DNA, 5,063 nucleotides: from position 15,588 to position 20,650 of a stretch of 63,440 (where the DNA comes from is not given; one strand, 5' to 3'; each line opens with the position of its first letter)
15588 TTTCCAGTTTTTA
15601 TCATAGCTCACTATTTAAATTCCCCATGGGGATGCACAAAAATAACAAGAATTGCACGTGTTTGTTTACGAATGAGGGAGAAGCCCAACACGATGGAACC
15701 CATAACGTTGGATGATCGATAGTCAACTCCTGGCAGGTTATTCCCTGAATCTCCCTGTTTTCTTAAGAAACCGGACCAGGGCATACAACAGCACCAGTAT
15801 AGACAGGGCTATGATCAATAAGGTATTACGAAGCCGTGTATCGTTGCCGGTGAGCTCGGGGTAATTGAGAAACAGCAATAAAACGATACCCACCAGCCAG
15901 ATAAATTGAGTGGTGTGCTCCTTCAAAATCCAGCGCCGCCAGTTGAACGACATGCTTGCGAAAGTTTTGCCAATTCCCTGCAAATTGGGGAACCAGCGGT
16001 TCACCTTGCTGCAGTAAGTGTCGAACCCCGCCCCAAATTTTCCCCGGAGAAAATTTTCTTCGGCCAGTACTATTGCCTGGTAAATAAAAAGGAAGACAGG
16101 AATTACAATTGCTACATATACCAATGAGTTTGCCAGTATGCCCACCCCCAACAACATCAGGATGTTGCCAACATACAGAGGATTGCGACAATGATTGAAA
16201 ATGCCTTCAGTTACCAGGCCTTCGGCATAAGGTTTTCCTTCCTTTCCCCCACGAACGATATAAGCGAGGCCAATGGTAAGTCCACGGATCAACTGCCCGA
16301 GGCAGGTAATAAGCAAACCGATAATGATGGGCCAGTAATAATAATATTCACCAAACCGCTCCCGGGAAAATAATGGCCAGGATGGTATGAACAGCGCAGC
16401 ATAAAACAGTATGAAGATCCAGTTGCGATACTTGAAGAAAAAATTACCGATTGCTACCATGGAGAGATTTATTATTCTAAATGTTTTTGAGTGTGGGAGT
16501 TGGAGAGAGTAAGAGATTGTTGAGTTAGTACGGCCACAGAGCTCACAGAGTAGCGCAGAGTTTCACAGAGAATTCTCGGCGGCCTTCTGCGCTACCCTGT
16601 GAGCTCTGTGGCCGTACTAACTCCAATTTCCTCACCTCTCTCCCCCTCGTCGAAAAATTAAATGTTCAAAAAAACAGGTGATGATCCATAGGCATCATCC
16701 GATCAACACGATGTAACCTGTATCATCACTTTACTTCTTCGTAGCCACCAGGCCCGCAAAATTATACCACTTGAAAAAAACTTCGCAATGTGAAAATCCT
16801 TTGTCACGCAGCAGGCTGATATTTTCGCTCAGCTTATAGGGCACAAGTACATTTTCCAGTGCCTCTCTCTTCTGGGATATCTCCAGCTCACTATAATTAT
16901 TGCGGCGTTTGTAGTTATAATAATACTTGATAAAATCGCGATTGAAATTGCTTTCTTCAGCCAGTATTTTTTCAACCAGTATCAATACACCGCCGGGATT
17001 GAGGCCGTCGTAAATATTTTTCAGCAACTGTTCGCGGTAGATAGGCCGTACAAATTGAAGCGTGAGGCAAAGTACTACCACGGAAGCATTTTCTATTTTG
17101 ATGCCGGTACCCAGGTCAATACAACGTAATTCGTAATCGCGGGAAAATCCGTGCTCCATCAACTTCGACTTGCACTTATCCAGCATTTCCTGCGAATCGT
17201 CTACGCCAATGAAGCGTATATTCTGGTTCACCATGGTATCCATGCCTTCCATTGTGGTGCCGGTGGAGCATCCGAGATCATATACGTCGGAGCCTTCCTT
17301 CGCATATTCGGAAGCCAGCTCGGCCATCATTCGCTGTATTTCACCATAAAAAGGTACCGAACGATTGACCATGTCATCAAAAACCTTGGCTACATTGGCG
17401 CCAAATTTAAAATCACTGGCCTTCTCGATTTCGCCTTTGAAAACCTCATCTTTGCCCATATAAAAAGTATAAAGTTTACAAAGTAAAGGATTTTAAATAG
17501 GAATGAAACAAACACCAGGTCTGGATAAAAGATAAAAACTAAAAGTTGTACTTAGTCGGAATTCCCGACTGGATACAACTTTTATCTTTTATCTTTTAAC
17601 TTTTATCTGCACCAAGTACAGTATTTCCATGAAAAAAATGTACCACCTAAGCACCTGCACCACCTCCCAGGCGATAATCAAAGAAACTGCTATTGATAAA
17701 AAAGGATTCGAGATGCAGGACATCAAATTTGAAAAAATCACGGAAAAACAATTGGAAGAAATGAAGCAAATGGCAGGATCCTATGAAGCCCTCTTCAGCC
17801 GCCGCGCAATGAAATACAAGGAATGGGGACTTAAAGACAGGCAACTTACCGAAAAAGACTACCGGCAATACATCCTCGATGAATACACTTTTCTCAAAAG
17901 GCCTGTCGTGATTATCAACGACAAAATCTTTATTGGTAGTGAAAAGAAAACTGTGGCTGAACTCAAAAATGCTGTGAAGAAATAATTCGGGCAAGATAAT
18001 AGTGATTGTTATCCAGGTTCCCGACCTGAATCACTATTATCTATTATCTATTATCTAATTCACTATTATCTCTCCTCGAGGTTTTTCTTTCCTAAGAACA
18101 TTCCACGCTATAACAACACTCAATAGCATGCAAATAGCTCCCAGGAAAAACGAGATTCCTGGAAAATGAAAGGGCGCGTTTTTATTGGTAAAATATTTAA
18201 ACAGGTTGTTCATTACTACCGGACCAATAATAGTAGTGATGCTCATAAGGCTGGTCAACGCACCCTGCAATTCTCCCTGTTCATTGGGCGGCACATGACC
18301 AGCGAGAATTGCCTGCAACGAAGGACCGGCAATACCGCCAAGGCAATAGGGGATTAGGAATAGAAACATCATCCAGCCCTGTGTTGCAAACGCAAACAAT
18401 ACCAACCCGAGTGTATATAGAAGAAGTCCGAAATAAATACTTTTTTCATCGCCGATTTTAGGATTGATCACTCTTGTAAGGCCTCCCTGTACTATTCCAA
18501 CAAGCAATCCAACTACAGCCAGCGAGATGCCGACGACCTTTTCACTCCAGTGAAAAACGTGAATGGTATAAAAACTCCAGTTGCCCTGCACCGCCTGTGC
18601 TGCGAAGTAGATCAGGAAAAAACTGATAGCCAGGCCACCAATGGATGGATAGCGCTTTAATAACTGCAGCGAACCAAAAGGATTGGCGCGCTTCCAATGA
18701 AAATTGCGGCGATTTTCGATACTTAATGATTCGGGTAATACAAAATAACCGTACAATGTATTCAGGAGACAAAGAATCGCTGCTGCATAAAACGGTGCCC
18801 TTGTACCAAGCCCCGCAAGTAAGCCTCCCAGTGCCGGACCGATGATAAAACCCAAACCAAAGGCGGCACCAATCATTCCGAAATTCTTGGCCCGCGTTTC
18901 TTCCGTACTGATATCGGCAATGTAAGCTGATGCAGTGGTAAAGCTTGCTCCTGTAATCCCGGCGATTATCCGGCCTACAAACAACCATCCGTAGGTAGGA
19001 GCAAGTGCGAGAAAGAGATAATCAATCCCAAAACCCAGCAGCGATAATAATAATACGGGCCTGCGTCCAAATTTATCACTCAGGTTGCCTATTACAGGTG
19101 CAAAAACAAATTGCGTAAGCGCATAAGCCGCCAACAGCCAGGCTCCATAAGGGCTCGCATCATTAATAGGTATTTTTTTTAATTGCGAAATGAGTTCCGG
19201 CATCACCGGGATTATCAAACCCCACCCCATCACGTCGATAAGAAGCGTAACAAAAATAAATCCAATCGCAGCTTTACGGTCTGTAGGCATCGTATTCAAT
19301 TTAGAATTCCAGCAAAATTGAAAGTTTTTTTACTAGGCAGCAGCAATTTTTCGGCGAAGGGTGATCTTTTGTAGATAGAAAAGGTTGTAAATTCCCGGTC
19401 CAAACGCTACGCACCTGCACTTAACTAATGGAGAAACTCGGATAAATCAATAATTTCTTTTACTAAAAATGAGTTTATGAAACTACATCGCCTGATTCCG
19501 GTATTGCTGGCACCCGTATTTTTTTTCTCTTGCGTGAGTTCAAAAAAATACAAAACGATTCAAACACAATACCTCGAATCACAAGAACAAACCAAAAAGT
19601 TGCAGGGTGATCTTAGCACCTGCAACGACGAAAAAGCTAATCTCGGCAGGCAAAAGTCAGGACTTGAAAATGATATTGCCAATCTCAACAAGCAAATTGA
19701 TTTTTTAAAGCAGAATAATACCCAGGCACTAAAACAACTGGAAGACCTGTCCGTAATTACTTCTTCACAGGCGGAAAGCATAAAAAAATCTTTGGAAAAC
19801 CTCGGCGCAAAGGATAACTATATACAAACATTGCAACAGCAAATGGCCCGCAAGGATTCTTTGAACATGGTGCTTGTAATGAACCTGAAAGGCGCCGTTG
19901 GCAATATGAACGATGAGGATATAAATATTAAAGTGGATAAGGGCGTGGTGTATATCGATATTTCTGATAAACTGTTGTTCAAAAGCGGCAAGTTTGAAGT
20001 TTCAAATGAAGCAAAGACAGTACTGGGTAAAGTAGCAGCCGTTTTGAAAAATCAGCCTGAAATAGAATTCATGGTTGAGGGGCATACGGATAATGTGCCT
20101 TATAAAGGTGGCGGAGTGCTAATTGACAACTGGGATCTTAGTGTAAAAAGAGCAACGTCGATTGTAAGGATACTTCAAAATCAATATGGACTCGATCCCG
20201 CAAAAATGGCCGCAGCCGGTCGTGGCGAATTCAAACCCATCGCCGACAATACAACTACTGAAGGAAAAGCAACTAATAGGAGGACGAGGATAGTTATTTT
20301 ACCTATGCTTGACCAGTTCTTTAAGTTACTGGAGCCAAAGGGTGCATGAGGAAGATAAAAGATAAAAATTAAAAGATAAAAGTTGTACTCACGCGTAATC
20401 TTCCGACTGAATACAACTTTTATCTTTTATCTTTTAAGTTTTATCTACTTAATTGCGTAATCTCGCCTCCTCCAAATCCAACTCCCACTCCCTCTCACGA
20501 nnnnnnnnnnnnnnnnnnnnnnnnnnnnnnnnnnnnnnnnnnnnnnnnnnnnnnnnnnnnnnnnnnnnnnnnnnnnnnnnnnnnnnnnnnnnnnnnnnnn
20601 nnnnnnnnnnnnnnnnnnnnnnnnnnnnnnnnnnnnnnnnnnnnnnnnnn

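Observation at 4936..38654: Superfamily of long intergenic palindromes whose arms are tandem 7-11-nt 'words' (nine loci in 34 kb)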

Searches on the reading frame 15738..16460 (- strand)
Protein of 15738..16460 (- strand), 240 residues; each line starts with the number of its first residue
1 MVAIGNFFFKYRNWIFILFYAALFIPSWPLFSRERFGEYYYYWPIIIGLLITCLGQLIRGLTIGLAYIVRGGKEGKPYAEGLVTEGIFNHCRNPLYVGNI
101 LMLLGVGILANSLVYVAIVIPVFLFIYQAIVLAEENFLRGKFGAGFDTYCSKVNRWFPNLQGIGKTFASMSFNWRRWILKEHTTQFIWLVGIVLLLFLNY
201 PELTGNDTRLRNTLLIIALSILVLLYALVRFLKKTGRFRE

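Call 25: search_protein_families(library=pfam, proteins=[window:15738-16460:-])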
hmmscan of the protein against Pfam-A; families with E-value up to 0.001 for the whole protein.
window:15738-16460:- (240 aa): 2 families
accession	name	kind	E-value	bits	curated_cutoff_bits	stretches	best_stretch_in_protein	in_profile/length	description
PF04191.18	PEMT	-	3.2e-11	44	25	1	80-143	40-103/105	Phospholipid methyltransferase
PF04140.19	ICMT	-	0.00026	21.8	24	1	82-125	35-80/95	Isoprenylcysteine carboxyl methyltransferase (ICMT) family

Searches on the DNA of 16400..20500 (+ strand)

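Call 70: search_rna_families(source=window, start=16400, end=20500, threshold=evalue, max_evalue=5)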
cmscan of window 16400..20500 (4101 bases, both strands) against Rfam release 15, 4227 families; matches with E-value up to 5: 14.
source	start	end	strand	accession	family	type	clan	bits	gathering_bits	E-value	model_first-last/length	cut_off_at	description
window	16497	16648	-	RF04159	MIR1437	Gene; miRNA;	-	59.2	168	1.1e-08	1-192/192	no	MIR1437 microRNA precursor family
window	16497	16648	+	RF04159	MIR1437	Gene; miRNA;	-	56.1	168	5.1e-08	1-192/192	no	MIR1437 microRNA precursor family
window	20370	20429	-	RF03623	mir-1252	Gene; miRNA;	-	37.6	70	0.00053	1-65/65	no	mir-1252 microRNA precursor family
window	17535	17588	+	RF01912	mir-2807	Gene; miRNA;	-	32.2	54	0.029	1-84/84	no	mir-2807 microRNA precursor family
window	17527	17606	-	RF02436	SpF43_sRNA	Gene; sRNA;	-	30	70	0.0027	1-99/99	no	Streptococcus sRNA SpF43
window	20342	20482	-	RF04246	MIR169_8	Gene; miRNA;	CL00098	27.6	107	0.036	1-137/137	no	MIR169_8 microRNA precursor family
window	20372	20427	-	RF03762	MIR859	Gene; miRNA;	-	25.6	130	0.11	1-128/128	no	MIR859 microRNA precursor family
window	17976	18089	-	RF00908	MIR529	Gene; miRNA;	-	23.3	75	0.044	1-131/131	no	MIR529 microRNA precursor family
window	20362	20437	-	RF04199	MIR6027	Gene; miRNA;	-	22.8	95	0.14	1-159/159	no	MIR6027 microRNA precursor family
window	20362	20438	-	RF04172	MIR8675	Gene; miRNA;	-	22.7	90.8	0.55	1-95/95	no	MIR8675 microRNA precursor family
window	20344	20458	+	RF04128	MIR8562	Gene; miRNA;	-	21.6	211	0.77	61-184/242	no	MIR8562 microRNA precursor family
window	20353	20449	-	RF01911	MIR2118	Gene; miRNA;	-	20.8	85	0.9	1-170/170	no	MIR2118 microRNA precursor family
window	20349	20449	-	RF00690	MIR408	Gene; miRNA;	-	20.5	64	0.13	1-126/126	no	MIR408 microRNA precursor family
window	16530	16615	-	RF03191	mir-1913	Gene; miRNA;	-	20.4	105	1.5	1-80/80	no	mir-1913 microRNA precursor family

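Call 99: build_rna_model(alignment_id=A2)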
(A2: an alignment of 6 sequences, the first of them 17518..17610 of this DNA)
Model R1 built from alignment A2 (6 sequences, 109 columns); structure: RNAalifold consensus.
model positions 104; base pairs 42; branch points 0; effective number of sequences 1.14; information 0.59 bits per position. Calibrated on 0.2 Mb of random sequence (short: E-values are rough).
structure used (alignment columns):
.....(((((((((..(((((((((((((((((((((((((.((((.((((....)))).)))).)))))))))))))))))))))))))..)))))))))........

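Call 100: search_with_rna_model(model_id=R1, sources=[window, L009, L010, L011, L012, L013, L014, L015, L016, L017, L018, L019, L020, L021, L022, L023, L024, L025, L028, L029, L030, L031, L032, L033, L034, L035, L036, L037, L038, L039, L040, L041, L042, L044, L045, L047, L050, L051, L174, L175, L176, L180, L181, L182, L183, L185, L046, L048, L049, L052, L053], max_evalue=1)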
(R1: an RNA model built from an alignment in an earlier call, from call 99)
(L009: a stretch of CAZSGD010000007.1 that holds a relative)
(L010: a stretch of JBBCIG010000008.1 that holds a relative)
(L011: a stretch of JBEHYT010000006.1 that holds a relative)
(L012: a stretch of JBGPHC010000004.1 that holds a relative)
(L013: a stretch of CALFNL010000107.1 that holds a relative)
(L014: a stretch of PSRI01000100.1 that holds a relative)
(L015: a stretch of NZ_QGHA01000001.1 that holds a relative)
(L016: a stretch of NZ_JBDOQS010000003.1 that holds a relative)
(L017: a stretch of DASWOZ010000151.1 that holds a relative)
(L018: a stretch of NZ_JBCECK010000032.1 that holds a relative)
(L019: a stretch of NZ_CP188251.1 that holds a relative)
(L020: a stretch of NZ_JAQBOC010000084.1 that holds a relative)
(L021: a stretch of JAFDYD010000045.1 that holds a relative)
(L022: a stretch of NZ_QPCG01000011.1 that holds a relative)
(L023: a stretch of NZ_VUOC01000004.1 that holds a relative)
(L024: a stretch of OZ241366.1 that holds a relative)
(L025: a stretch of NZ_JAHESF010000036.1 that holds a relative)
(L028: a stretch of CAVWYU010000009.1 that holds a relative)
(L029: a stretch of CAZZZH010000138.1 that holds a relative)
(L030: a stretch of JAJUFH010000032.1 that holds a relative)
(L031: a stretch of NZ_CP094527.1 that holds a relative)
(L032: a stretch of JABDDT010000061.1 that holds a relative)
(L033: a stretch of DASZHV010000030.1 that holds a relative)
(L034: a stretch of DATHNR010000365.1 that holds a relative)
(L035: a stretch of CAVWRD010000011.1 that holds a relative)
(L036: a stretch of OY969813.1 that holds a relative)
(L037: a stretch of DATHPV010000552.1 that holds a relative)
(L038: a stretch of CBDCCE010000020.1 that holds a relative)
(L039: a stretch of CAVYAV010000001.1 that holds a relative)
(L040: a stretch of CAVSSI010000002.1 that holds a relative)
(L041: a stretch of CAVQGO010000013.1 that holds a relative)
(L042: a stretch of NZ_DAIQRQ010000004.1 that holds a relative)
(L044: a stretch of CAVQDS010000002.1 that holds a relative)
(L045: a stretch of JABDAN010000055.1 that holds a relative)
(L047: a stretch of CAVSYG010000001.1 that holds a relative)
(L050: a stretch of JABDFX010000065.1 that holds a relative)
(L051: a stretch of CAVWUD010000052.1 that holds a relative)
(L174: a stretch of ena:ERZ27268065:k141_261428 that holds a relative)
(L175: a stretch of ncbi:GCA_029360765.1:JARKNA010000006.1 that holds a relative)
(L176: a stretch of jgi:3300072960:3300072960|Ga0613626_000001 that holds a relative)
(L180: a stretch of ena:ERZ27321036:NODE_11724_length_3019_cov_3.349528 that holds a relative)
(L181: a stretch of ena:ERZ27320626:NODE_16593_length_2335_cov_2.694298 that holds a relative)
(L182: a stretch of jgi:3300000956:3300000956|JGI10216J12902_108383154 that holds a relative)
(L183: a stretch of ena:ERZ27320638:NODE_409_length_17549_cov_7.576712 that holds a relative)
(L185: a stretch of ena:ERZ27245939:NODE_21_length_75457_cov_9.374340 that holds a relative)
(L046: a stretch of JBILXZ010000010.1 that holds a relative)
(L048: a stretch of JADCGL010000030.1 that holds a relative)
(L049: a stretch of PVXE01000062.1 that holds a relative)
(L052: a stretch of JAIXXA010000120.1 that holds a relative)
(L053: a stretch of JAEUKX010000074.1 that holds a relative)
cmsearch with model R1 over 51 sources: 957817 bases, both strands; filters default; matches with E-value up to 1: 33.
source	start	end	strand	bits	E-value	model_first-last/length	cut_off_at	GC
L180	1356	1459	+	113.2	7.4e-23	1-104/104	no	0.29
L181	2092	2195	+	112.6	1e-22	1-104/104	no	0.29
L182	1349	1451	+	101.2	5e-20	1-104/104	no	0.27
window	33743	33846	+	98.6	2e-19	1-104/104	no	0.29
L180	1351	1454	-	95.2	1.3e-18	1-104/104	no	0.29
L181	2087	2190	-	95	1.4e-18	1-104/104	no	0.29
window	20350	20454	+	95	1.5e-18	1-104/104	no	0.25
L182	1344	1446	-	89.6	2.8e-17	1-104/104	no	0.25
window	17514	17616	+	83.9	6e-16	1-104/104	no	0.33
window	20345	20449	-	82.6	1.2e-15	1-104/104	no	0.27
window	33738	33841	-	82.1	1.6e-15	1-104/104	no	0.3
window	17502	17611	-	64.7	2.1e-11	1-104/104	no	0.31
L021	11658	11757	-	62.7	6.2e-11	1-104/104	no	0.48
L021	11663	11762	+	58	8.2e-10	1-104/104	no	0.45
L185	1672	1815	-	50.5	4.7e-08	1-104/104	no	0.26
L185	1677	1820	+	47.9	2e-07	1-104/104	no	0.25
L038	5307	5429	-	39.5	1.9e-05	1-104/104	no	0.33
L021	6849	6924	-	33.7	0.00044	1-104/104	no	0.49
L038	5312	5438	+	32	0.0011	1-104/104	no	0.35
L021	1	72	+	31.7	0.0013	1-104/104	no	0.39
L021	6850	6931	+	30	0.0034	1-104/104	no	0.48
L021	1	75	-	28.7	0.0068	1-91/104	3'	0.39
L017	12681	12770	-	26.9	0.018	1-104/104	no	0.22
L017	12686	12775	+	26.4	0.024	1-104/104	no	0.22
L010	5341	5391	+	25.5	0.039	1-104/104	no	0.35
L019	20909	20984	-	22.2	0.22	1-104/104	no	0.41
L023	13709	13770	+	20.7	0.52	1-104/104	no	0.32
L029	4879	4946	-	20.1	0.71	1-104/104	no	0.29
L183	4678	4752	+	19.7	0.88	1-104/104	no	0.36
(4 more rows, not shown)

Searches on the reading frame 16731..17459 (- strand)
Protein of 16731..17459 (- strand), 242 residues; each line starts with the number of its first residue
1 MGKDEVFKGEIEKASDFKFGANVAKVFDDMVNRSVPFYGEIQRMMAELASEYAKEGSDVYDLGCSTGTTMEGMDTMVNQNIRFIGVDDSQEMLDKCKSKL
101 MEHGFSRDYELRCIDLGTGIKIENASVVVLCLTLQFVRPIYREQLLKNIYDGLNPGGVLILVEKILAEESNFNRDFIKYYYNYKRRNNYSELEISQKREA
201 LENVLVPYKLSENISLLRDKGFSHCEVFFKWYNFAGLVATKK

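Call 25: search_protein_families(library=pfam, proteins=[window:16731-17459:-])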
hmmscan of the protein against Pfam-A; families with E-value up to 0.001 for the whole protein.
window:16731-17459:- (242 aa): 6 families
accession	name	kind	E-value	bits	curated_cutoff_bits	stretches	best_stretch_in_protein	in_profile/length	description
PF13649.12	Methyltransf_25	-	1.1e-11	45.6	27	1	59-157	1-97/97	Methyltransferase domain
PF08242.18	Methyltransf_12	-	2.7e-09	38.1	30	1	61-159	2-98/98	Methyltransferase domain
PF08241.18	Methyltransf_11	-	4.8e-09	37.2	21.2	1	61-161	2-95/95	Methyltransferase domain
PF01209.24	Ubie_methyltran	-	6.8e-08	32.6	20.1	1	51-182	43-172/233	ubiE/COQ5 methyltransferase family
PF13847.12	Methyltransf_31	-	9.1e-08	32.3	27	1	54-161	2-109/145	Methyltransferase domain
PF01135.25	PCMT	-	0.00082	19.6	20.3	0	44-106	64-124/210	Protein-L-isoaspartate(D-aspartate) O-methyltransferase (PCMT)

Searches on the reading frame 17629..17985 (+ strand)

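Call 25: search_protein_families(library=pfam, proteins=[window:17629-17985:+])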
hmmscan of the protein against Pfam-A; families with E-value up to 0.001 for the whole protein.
window:17629-17985:+ (118 aa): 1 family
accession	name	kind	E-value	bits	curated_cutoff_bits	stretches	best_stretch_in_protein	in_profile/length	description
PF03960.21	ArsC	-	4.1e-11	43.5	24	1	5-111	1-78/79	ArsC family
